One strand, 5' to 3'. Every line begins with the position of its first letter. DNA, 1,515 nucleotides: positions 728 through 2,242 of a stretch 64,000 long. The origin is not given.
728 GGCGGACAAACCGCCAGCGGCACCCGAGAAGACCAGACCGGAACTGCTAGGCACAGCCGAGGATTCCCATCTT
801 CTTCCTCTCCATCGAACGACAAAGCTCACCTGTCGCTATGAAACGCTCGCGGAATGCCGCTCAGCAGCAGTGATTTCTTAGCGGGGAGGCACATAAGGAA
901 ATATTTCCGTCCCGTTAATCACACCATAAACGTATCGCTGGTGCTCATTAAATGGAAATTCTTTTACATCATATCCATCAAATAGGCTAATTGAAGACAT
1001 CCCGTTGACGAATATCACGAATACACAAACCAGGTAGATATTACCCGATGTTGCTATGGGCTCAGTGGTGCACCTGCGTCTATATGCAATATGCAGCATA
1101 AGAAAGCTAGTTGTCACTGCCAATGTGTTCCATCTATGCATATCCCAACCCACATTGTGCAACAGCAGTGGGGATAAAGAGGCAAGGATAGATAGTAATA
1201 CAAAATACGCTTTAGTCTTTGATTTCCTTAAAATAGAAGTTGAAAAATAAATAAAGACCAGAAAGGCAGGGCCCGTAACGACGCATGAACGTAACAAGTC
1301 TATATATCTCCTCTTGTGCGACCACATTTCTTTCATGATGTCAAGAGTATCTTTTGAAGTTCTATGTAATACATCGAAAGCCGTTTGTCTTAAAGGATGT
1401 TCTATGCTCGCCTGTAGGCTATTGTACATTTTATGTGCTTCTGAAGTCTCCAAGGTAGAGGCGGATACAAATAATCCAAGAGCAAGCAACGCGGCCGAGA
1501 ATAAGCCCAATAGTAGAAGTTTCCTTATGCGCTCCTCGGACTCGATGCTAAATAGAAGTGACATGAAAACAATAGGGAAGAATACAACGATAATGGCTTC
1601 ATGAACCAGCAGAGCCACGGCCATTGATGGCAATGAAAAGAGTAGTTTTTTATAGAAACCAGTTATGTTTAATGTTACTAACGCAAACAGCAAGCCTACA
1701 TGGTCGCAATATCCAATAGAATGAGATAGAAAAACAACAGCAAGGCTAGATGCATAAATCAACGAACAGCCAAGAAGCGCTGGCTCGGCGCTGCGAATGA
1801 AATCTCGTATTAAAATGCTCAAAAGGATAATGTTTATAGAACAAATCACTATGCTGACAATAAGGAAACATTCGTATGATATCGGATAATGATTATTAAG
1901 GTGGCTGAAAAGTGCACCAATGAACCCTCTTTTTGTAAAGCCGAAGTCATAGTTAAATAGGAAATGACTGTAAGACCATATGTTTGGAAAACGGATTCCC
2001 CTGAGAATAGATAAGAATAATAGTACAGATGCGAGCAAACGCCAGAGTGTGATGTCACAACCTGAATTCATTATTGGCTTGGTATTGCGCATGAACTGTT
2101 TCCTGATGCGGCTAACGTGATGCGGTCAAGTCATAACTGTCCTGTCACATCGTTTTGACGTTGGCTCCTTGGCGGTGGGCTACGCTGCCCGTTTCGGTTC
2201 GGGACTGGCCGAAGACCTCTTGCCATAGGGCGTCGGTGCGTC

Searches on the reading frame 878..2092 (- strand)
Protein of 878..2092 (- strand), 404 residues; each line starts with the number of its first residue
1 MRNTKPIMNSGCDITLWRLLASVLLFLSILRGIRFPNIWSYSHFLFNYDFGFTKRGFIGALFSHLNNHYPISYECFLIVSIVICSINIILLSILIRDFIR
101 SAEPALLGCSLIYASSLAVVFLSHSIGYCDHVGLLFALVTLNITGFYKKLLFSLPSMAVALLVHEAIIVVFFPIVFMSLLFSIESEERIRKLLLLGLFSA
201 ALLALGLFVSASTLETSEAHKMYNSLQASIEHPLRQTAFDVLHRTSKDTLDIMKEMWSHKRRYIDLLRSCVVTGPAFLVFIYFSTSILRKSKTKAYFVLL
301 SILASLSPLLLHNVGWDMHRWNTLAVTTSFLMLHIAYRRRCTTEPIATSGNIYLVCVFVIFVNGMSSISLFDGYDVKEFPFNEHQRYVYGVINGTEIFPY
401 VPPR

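Call 3: search_protein_families(library=pfam, proteins=[window:878-2092:-], max_evalue=0.01)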
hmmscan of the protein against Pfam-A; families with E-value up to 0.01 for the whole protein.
window:878-2092:- (404 aa): 0 families

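Call 4: search_protein_families(library=ncbifam, proteins=[window:878-2092:-], max_evalue=0.01)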
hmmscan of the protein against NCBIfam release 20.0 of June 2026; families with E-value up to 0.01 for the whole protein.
window:878-2092:- (404 aa): 0 families
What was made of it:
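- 878..2092 (-): AT-rich 404-aa integral-membrane ORF. It is a later insertion between the array and the MiaB-like gene and is not one of the enzymes. No family hit (calls 3, 4).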

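Call 7: search_protein_families(library=padloc, proteins=[window:878-2092:-], max_evalue=0.01)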
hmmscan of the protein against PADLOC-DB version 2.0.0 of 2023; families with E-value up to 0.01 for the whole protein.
window:878-2092:- (404 aa): 0 families
